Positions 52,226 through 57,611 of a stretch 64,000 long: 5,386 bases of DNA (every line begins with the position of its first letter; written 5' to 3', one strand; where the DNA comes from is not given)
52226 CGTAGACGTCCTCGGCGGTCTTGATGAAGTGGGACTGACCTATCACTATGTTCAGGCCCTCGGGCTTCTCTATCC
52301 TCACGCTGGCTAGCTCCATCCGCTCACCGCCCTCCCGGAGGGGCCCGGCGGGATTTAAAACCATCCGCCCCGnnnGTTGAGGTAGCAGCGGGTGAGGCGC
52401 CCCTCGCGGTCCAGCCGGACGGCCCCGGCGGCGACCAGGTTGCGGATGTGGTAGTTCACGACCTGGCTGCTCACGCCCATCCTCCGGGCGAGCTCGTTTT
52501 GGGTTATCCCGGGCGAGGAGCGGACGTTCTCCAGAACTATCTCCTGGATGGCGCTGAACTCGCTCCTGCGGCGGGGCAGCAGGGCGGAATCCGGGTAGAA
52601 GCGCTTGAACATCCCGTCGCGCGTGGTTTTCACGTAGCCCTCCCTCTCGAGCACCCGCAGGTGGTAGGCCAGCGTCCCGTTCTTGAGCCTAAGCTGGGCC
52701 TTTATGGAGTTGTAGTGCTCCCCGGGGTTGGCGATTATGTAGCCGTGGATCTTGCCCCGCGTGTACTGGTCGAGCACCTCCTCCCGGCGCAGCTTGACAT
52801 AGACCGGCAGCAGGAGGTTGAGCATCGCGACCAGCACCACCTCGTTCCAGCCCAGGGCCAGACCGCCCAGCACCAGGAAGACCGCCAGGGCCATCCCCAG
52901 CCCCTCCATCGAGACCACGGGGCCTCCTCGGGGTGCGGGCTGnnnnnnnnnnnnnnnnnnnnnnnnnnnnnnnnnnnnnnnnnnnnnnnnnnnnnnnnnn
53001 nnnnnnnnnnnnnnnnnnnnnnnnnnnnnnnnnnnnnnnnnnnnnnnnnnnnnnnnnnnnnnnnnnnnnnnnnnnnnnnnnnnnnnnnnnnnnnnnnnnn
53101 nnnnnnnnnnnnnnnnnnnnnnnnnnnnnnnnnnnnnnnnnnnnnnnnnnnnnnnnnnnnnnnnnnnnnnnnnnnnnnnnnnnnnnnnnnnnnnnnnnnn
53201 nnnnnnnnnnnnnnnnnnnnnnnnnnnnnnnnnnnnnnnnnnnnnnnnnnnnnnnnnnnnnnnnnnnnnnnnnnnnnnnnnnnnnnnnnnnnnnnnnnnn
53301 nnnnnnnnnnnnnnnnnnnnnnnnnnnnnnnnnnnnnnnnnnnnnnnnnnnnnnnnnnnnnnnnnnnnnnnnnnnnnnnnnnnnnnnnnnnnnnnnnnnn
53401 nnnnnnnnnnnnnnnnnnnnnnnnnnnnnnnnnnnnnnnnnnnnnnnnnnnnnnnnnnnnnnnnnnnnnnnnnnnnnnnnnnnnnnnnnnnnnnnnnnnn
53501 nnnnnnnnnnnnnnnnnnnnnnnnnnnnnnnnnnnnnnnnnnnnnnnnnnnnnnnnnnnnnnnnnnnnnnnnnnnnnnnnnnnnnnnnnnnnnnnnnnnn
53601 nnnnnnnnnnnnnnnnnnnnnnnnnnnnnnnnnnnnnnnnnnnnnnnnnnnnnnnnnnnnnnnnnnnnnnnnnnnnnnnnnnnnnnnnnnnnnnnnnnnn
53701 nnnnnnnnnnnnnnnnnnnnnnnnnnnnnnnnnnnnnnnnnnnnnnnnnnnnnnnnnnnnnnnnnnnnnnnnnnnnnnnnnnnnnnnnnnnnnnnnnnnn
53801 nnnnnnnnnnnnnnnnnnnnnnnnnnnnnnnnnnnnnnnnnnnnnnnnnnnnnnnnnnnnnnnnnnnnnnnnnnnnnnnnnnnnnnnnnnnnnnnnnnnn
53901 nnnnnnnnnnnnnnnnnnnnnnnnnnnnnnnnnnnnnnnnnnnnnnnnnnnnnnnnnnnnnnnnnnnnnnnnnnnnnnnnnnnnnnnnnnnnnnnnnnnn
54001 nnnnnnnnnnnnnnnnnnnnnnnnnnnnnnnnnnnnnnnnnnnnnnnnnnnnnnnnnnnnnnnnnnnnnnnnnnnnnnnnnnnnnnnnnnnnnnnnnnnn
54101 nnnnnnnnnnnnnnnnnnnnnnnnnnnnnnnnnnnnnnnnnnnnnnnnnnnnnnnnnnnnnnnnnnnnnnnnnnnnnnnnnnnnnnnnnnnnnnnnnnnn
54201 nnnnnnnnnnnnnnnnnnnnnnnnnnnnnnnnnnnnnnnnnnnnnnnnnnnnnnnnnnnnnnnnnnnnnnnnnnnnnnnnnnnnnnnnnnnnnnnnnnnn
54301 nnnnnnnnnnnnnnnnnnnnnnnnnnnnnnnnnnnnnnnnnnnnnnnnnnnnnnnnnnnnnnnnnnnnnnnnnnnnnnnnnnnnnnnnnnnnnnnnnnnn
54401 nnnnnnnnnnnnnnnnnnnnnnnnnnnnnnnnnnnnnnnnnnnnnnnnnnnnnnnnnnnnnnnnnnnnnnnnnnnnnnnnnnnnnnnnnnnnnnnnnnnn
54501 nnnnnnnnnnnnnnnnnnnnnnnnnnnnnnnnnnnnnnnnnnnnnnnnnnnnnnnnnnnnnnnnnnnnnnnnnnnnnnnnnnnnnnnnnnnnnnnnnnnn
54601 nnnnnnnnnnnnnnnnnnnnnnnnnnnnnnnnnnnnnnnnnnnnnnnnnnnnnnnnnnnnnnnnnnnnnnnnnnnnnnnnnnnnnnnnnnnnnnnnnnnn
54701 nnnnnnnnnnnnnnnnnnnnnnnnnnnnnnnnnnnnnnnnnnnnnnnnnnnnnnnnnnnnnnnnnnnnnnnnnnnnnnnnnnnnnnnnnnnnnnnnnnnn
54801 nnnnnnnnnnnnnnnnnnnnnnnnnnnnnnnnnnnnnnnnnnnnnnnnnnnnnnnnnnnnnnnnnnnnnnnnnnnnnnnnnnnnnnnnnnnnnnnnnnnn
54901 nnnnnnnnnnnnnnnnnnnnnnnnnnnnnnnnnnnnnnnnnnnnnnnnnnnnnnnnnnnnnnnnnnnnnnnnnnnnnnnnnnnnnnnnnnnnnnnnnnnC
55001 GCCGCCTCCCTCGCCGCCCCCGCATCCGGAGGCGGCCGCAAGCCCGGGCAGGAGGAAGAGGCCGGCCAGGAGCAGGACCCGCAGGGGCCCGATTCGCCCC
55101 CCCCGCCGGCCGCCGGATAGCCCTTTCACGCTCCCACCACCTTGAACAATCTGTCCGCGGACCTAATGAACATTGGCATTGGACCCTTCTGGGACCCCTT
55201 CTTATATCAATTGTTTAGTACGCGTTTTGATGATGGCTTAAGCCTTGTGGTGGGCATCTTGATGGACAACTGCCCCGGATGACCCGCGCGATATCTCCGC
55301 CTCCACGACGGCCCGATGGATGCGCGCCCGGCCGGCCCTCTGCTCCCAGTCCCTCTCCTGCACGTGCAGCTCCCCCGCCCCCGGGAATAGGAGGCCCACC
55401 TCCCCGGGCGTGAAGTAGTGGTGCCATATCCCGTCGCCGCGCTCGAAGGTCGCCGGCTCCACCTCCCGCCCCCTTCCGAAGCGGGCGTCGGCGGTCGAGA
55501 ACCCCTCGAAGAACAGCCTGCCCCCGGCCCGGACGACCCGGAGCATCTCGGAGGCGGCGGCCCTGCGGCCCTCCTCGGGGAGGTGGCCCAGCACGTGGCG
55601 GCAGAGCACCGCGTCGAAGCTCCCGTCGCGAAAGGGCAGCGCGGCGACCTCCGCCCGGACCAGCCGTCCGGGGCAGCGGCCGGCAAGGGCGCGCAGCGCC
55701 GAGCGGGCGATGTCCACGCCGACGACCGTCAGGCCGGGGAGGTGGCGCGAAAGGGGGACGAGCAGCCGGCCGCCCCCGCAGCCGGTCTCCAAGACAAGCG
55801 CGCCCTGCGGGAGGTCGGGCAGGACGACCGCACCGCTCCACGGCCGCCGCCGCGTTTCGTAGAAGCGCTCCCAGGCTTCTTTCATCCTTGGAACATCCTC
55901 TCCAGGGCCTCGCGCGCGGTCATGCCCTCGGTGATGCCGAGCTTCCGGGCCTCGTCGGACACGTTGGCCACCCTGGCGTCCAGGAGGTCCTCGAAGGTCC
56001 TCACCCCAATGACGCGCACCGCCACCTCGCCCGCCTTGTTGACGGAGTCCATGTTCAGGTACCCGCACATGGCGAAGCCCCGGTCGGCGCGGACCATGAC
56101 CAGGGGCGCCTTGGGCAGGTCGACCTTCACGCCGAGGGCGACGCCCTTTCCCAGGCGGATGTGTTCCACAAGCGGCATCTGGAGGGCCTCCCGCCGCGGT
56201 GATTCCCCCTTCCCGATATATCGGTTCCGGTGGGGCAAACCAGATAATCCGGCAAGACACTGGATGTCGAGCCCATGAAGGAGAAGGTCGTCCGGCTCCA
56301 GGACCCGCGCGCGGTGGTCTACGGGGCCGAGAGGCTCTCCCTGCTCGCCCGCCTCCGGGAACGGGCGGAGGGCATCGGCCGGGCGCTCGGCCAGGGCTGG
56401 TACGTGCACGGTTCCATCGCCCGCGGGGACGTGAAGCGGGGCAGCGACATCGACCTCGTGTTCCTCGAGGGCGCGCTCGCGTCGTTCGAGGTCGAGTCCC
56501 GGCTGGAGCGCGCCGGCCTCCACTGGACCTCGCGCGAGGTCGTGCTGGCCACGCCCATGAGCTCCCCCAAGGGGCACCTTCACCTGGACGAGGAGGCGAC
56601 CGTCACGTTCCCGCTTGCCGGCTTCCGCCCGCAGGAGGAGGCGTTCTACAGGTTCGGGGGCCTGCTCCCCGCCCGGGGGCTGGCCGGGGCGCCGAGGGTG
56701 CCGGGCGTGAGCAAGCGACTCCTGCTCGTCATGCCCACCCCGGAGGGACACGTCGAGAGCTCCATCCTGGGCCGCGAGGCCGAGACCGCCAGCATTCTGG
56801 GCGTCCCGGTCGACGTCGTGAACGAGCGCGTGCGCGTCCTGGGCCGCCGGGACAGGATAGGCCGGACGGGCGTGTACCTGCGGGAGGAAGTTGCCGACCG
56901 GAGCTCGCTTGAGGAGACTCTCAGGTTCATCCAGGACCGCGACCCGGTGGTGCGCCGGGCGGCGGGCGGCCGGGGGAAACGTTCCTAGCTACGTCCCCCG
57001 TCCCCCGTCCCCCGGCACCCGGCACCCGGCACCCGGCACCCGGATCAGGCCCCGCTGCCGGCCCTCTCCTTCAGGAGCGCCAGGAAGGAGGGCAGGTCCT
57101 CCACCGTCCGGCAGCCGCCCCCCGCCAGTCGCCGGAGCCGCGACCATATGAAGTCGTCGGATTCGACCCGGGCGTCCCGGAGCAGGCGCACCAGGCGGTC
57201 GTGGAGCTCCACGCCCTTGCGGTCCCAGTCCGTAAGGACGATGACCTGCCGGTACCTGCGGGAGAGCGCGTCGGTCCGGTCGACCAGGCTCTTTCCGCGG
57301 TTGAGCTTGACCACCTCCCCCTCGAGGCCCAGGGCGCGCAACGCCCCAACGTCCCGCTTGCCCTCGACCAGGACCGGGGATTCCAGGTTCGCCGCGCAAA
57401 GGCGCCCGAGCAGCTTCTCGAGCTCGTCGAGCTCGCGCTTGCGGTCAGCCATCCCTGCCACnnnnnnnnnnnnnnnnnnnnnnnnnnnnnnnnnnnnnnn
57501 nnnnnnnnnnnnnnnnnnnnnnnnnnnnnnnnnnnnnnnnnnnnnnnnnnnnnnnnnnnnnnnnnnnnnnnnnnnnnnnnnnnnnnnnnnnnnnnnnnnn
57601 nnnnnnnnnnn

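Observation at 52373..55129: One-component membrane-tethered regulator: extracellular CARDB-like domains of about 700 aa fused to a cytoplasmic tandem winged-HTH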

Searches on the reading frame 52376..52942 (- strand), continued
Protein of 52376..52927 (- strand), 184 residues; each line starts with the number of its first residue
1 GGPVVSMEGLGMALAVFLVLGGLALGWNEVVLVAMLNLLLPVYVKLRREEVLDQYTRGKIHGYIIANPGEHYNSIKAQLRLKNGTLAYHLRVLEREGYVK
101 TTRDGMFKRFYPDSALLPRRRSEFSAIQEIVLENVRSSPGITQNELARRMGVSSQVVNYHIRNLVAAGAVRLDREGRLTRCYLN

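Call 65: search_solved_structures(query=A2, max_evalue=0.01, show_alignments=3)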
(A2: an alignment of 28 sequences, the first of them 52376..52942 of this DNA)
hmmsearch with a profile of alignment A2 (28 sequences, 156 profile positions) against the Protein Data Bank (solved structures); distinct sequences matched with E-value up to 0.01: 33.
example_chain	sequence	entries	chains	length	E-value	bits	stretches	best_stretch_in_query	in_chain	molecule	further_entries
5duk_A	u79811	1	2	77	2.2e-10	43.7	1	17-79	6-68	putative DNA binding protein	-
3bpv_A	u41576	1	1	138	8.6e-05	25.5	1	88-150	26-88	Transcriptional regulator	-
3bpx_A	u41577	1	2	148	0.0001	25.2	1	88-150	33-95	Transcriptional regulator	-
3tgn_A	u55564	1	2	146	0.00019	24.3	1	86-148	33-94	Adc operon repressor AdcR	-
1lj9_A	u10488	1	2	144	0.0002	24.3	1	87-146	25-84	transcriptional regulator SlyA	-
1ub9_A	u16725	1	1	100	0.00033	23.6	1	10-67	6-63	Hypothetical protein PH1061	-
4mnu_A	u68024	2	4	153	0.00035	23.5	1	88-145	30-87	SlyA-like transcription regulator | MarR family transcriptional regulator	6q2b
1uly_A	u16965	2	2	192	0.00039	23.3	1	88-145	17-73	hypothetical protein PH1932 | hypothetical transcription regulator protein, PH1932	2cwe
3cuo_A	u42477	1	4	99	0.001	22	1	92-152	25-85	Uncharacterized HTH-type transcriptional regulator ygaV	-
3oop_A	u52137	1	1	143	0.0011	21.9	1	88-147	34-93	Lin2960 protein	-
5yi0_B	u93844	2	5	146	0.0012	21.8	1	87-149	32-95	Zinc transport transcriptional regulator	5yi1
5yhy_A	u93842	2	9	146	0.0013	21.6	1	87-149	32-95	Zinc transport transcriptional regulator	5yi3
2e7w_A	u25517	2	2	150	0.0019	21.1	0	91-136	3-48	150aa long hypothetical transcriptional regulator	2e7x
8za5_A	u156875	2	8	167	0.0019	21.1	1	73-148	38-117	MarR-family transcriptional regulator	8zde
5yhx_A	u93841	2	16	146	0.0019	21.1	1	87-149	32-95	Zinc transport transcriptional regulator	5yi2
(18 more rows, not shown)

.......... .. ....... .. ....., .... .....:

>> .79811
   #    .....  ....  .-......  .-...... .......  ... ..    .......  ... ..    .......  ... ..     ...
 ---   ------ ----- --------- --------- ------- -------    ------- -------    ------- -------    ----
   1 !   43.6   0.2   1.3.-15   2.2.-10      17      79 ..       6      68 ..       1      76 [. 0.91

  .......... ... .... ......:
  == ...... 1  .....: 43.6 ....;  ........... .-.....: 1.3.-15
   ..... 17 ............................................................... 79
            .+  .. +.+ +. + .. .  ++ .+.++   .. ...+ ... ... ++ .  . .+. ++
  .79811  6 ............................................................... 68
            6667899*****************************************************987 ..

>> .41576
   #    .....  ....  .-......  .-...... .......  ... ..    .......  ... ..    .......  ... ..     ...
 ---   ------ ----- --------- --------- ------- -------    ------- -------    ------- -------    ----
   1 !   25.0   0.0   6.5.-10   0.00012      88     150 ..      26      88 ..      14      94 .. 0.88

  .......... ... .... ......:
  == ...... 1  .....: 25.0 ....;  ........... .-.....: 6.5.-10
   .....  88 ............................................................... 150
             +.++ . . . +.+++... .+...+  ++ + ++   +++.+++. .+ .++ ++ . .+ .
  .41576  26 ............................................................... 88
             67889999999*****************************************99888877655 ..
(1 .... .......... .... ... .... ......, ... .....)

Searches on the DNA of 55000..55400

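Call 77: search_rna_families(source=window, start=55000, end=55400, threshold=evalue, max_evalue=1)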
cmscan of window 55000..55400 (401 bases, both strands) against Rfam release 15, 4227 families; matches with E-value up to 1: 0.
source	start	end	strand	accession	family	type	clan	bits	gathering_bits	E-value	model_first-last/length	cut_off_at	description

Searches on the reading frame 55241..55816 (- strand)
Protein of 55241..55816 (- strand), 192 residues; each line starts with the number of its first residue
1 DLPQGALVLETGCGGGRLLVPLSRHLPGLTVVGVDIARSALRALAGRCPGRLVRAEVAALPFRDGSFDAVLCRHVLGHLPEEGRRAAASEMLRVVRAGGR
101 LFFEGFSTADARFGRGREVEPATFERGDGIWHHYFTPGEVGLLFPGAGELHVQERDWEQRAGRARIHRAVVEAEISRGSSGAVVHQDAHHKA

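Call 63: search_protein_families(library=pfam, max_evalue=0.0001, proteins=[window:55241-55816:-])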
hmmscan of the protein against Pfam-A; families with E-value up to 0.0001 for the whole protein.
window:55241-55816:- (192 aa): 6 families
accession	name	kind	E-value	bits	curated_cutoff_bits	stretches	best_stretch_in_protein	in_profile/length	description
PF08241.18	Methyltransf_11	-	1.7e-19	70.7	21.2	1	9-103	1-95/95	Methyltransferase domain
PF13649.12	Methyltransf_25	-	3.1e-19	69.9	27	1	8-99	1-97/97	Methyltransferase domain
PF08242.18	Methyltransf_12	-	1.5e-15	58.1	30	1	9-101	1-98/98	Methyltransferase domain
PF13489.12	Methyltransf_23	-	1e-11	45.3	27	1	3-146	21-156/164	Methyltransferase domain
PF13847.12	Methyltransf_31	-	4.9e-08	33.2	27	1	7-108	6-114/145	Methyltransferase domain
PF01209.24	Ubie_methyltran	-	3.9e-05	23.6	20.1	1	5-108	48-156/233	ubiE/COQ5 methyltransferase family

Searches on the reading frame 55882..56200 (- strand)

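Call 13: search_protein_families(library=pfam, proteins=[window:55882-56200:-], max_evalue=0.001)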
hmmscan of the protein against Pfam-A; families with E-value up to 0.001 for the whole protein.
window:55882-56200:- (106 aa): 0 families

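Call 63: search_protein_families(library=pfam, max_evalue=0.0001, proteins=[window:55885-56172:-])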
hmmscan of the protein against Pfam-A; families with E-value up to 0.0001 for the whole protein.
window:55885-56172:- (96 aa): 1 family
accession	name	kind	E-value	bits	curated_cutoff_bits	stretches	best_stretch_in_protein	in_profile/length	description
PF08827.16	DUF1805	-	9.7e-24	83.8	29.5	1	35-93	1-64/64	Domain of unknown function (DUF1805)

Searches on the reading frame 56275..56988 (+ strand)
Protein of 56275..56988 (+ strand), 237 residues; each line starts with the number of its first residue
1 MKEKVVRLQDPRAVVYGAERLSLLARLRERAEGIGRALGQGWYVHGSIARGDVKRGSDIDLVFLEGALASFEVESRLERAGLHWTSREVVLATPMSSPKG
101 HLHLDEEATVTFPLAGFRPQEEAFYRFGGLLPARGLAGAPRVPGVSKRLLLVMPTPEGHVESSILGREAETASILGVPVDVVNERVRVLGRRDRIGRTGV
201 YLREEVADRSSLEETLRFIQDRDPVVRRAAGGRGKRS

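Call 13: search_protein_families(library=pfam, proteins=[window:56275-56988:+], max_evalue=0.001)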
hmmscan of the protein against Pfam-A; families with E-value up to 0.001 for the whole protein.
window:56275-56988:+ (237 aa): 2 families
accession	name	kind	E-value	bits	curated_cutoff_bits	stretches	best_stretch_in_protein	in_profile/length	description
PF01909.29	NTP_transf_2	-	2.6e-06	28.2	21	1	41-65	16-40/93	Nucleotidyltransferase domain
PF18765.7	Polbeta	-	0.00019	21.9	26.9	1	43-68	17-42/93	Polymerase beta, Nucleotidyltransferase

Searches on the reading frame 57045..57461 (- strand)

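Call 13: search_protein_families(library=pfam, proteins=[window:57045-57461:-], max_evalue=0.001)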
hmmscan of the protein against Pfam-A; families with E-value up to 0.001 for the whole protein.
window:57045-57461:- (138 aa): 2 families
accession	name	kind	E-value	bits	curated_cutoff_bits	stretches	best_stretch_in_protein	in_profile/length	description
PF01751.28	Toprim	-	6e-07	30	23.1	1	30-97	3-89/96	Toprim domain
PF13155.12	Toprim_2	-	0.00018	22.2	22.1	1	30-100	1-72/88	Toprim-like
